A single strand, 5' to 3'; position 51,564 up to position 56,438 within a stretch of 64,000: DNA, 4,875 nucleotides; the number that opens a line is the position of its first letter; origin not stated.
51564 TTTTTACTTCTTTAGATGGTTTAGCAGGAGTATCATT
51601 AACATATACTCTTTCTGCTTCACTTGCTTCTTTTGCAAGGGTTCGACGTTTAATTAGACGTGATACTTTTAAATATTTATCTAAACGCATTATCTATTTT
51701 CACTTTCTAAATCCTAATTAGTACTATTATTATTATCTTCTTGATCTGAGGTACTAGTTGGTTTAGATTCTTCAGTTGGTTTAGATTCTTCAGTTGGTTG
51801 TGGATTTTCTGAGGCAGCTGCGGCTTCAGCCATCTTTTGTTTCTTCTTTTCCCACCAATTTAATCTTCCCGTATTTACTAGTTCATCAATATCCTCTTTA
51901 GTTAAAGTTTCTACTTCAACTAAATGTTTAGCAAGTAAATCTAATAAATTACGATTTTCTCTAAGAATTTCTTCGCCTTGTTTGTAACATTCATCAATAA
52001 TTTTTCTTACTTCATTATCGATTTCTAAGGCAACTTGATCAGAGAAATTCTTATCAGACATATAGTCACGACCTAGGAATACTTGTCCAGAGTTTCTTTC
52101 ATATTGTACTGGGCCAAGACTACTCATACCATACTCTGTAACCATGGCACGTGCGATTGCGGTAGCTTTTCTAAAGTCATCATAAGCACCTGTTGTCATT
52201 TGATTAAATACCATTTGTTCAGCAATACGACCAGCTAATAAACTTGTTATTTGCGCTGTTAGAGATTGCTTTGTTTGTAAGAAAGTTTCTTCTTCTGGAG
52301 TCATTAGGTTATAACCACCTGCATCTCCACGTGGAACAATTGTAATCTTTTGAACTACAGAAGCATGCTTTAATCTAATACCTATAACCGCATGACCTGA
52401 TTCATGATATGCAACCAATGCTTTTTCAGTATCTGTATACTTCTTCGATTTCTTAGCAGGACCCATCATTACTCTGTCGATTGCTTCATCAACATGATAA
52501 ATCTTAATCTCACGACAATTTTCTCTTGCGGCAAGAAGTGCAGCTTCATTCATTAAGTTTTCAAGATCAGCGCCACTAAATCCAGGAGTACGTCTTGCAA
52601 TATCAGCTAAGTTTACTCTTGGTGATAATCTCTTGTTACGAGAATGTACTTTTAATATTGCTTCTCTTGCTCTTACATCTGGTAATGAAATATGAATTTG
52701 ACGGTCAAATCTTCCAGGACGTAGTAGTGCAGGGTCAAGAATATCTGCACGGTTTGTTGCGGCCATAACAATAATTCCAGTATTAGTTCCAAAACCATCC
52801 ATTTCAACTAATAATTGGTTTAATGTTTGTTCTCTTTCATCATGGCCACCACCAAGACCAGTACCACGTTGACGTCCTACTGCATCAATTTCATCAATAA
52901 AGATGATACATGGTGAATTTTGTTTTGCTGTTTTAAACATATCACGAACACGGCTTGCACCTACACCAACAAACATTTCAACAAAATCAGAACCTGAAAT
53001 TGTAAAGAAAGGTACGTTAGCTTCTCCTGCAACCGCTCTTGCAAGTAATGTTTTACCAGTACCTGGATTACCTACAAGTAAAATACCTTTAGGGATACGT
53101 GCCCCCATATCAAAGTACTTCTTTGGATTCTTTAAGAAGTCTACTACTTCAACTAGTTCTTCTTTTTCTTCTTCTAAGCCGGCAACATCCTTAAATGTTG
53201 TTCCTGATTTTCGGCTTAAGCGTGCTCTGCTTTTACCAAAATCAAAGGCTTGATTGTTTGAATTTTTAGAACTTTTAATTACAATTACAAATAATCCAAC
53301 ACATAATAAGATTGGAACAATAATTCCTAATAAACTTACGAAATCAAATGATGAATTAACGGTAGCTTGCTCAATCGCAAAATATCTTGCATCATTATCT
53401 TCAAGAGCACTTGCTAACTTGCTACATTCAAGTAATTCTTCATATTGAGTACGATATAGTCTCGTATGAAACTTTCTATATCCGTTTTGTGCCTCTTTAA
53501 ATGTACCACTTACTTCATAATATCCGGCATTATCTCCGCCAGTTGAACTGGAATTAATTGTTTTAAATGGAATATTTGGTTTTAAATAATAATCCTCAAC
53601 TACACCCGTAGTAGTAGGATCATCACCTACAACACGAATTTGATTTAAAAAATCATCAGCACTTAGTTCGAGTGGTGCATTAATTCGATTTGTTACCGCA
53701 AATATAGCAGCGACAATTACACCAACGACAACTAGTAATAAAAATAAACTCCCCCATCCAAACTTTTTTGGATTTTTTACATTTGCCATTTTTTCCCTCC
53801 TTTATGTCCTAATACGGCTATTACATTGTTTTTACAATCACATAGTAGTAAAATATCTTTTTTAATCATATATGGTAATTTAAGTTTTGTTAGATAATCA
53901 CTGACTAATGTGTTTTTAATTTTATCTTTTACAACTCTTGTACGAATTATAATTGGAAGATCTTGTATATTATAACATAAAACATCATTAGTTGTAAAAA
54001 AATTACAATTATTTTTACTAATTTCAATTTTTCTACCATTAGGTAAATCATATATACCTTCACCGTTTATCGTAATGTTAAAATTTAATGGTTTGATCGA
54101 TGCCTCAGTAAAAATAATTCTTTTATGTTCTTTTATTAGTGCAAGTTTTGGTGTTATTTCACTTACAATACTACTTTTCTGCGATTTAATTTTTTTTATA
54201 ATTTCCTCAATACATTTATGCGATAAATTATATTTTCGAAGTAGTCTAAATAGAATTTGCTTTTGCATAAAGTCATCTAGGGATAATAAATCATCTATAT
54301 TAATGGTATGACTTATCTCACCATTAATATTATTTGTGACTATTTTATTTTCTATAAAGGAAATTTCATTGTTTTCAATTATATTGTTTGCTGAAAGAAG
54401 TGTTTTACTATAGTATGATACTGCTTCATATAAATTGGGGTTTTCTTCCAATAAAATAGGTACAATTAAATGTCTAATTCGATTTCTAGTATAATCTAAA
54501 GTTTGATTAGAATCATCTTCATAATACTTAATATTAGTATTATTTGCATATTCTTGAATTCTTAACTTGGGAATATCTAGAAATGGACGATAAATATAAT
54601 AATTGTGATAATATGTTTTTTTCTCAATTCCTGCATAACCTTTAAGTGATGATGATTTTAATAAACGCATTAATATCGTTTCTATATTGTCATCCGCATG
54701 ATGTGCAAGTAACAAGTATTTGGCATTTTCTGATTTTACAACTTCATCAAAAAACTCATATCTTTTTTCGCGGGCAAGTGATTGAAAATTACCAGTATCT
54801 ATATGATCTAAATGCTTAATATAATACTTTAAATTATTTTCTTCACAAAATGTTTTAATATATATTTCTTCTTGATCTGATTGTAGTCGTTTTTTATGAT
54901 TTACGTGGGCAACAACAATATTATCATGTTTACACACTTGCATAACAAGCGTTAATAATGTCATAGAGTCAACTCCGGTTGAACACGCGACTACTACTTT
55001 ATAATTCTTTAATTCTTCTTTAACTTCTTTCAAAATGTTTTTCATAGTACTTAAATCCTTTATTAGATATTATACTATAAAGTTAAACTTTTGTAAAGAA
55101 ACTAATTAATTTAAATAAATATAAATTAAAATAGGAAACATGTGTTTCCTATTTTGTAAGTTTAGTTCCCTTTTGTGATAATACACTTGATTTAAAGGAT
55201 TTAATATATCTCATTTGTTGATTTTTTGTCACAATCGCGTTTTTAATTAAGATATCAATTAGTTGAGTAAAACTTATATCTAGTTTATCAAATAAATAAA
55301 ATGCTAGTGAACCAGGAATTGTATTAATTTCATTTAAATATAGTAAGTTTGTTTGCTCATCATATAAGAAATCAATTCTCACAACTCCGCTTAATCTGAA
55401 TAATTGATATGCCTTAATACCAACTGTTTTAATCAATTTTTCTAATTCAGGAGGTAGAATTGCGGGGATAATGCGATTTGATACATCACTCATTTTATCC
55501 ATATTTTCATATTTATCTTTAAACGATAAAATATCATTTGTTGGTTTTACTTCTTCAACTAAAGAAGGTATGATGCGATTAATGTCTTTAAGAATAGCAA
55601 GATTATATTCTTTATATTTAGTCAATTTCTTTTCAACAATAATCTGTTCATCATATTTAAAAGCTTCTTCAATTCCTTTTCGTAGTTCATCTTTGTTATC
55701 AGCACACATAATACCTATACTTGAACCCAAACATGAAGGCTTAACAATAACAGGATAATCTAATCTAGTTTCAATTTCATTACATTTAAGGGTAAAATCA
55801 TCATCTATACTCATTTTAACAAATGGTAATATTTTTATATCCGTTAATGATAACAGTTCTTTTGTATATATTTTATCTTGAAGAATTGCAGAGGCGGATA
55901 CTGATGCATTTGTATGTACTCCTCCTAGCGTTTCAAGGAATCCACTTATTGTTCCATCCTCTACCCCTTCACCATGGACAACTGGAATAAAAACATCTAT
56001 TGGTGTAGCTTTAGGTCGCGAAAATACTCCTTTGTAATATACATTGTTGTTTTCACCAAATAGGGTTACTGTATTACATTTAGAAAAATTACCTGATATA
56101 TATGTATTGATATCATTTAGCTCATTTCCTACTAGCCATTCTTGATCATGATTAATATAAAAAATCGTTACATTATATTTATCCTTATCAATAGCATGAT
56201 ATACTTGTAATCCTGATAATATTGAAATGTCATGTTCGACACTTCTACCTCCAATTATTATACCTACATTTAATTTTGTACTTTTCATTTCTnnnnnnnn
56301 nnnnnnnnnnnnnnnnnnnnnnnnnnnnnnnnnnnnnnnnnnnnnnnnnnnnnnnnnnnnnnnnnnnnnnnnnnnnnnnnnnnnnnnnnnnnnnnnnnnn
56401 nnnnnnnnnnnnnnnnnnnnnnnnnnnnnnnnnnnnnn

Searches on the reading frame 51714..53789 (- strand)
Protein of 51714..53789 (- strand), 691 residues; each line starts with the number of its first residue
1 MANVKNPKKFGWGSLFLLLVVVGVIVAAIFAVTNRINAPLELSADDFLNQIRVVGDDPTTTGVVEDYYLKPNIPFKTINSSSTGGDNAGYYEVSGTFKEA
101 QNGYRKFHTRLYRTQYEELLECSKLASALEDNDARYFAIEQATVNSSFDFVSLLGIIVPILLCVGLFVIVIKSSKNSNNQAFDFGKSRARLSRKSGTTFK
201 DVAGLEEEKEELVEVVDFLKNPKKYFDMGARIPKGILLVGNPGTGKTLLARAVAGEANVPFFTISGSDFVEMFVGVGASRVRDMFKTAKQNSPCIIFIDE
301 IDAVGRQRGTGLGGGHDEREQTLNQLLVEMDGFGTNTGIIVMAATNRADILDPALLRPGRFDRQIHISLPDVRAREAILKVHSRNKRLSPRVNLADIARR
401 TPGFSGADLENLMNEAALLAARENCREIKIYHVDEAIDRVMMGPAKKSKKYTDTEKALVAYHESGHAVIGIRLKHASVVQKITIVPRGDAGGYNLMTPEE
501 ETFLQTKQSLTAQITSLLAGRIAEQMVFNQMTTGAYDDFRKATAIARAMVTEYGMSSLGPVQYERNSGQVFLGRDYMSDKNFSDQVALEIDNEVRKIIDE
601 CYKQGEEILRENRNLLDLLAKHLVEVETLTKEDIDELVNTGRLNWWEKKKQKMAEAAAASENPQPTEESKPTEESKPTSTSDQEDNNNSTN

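Call 71: search_protein_families(library=ncbifam, proteins=[window:51714-53789:-], max_evalue=1e-10)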
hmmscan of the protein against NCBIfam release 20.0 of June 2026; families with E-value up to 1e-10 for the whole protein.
window:51714-53789:- (691 aa): 10 families
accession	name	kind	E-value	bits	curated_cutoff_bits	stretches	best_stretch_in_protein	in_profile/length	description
TIGR01241.2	FtsH_fam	equivalog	1.3e-237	790.4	600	1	112-634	71-598/598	ATP-dependent zinc metalloprotease FtsH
NF008004.0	PRK10733.1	equivalog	8.2e-179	595.6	1008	1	156-676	105-635/644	ATP-dependent zinc metalloprotease FtsH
NF003069.1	PRK03992.1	subfamily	1.6e-88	297.4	500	1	190-442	121-374/379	proteasome-activating nucleotidase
TIGR01242.2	TIGR01242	subfamily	7.3e-84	281.8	500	1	192-442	106-357/362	proteasome-activating nucleotidase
TIGR01243.1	CDC48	subfamily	4.1e-72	243.6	802.65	1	198-436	451-688/733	CDC48 family AAA ATPase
NF047747.1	PrtsmActNtasePan2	equivalog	1.3e-69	235.4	700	1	192-440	143-392/397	proteasome-activating nucleotidase Pan2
NF047748.1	PrtsmActNtasePan1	equivalog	8.5e-68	229.2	750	1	192-442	140-391/405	proteasome-activating nucleotidase Pan1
NF041006.2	cell_div_CdvC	equivalog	2e-40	138.9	650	1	191-423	94-325/370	cell division protein CdvC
TIGR03689.1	pup_AAA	equivalog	6.4e-39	134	504.75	1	197-385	179-380/512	proteasome ATPase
NF042959.1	IteA_antiphage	equivalog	3.1e-36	125.3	510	1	206-443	98-330/367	anti-phage ATPase IteA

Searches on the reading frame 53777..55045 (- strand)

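Call 71: search_protein_families(library=ncbifam, proteins=[window:53777-55045:-], max_evalue=1e-10)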
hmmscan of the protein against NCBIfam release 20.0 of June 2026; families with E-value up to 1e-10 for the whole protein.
window:53777-55045:- (422 aa): 2 families
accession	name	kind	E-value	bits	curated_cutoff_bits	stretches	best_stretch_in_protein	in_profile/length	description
TIGR02432.1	lysidine_TilS_N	equivalog_domain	4.5e-56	189.8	93.6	1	16-196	1-189/189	tRNA lysidine(34) synthetase TilS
NF007942.0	PRK10660.1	equivalog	4.2e-28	98.3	606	1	5-276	7-274/439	tRNA lysidine(34) synthetase TilS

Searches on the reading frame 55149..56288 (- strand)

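Call 71: search_protein_families(library=ncbifam, proteins=[window:55149-56288:-], max_evalue=1e-10)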
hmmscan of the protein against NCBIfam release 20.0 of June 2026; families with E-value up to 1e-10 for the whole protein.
window:55149-56288:- (379 aa): 30 families (the best 25 are shown)
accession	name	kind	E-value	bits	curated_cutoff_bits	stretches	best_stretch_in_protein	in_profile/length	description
NF002528.0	PRK01966.1-4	subfamily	1.2e-75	254.6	262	1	3-357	2-364/366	D-alanine--D-alanine ligase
TIGR01205.1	D_ala_D_alaTIGR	subfamily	9.8e-74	248.2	245.65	1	8-351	2-317/318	D-alanine--D-alanine ligase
NF002527.0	PRK01966.1-3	equivalog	2.5e-67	227.4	310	1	5-356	2-329/332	D-alanine--D-alanine ligase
NF002526.0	PRK01966.1-2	equivalog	1.5e-63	214.9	449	1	4-357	2-353/362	D-alanine--D-alanine ligase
NF002378.0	PRK01372.1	subfamily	8.6e-54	182.3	243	1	95-352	57-302/305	D-alanine--D-alanine ligase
NF002525.0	PRK01966.1-1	equivalog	1.4e-52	178.8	457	1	4-358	2-357/364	D-alanine--D-alanine ligase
NF000091.3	D_ala_D_ser_VanG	exception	2.5e-52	177.8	495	1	7-351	2-343/344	D-alanine--D-serine ligase VanG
NF002529.0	PRK01966.1-5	equivalog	9.6e-50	169.4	472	1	9-351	7-336/348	D-alanine--D-alanine ligase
NF011168.0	PRK14570.1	equivalog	2.2e-49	168.8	505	1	5-357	2-352/364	D-alanyl-alanine synthetase A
NF011171.0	PRK14573.1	equivalog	7.4e-49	166.3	1015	1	3-366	449-801/809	bifunctional UDP-N-acetylmuramate--L-alanine ligase/D-alanine--D-alanine ligase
NF000207.3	D_ala_D_ser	equivalog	9.9e-43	146.6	520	1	8-349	3-337/342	D-alanine--D-serine ligase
NF000206.1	D_ala_D_lac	equivalog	4.8e-41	140.9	550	1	4-351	2-340/342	D-alanine--(R)-lactate ligase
NF012215.1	D_ala_D_lac_VanD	exception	1.4e-37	129.8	700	1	5-336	3-321/343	D-alanine--(R)-lactate ligase VanD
NF011170.0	PRK14572.1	equivalog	8.9e-37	127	489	1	7-327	3-317/351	D-alanyl-alanine synthetase A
NF011169.0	PRK14571.1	equivalog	1.6e-32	113.1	404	1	96-353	53-297/300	D-alanyl-alanine synthetase A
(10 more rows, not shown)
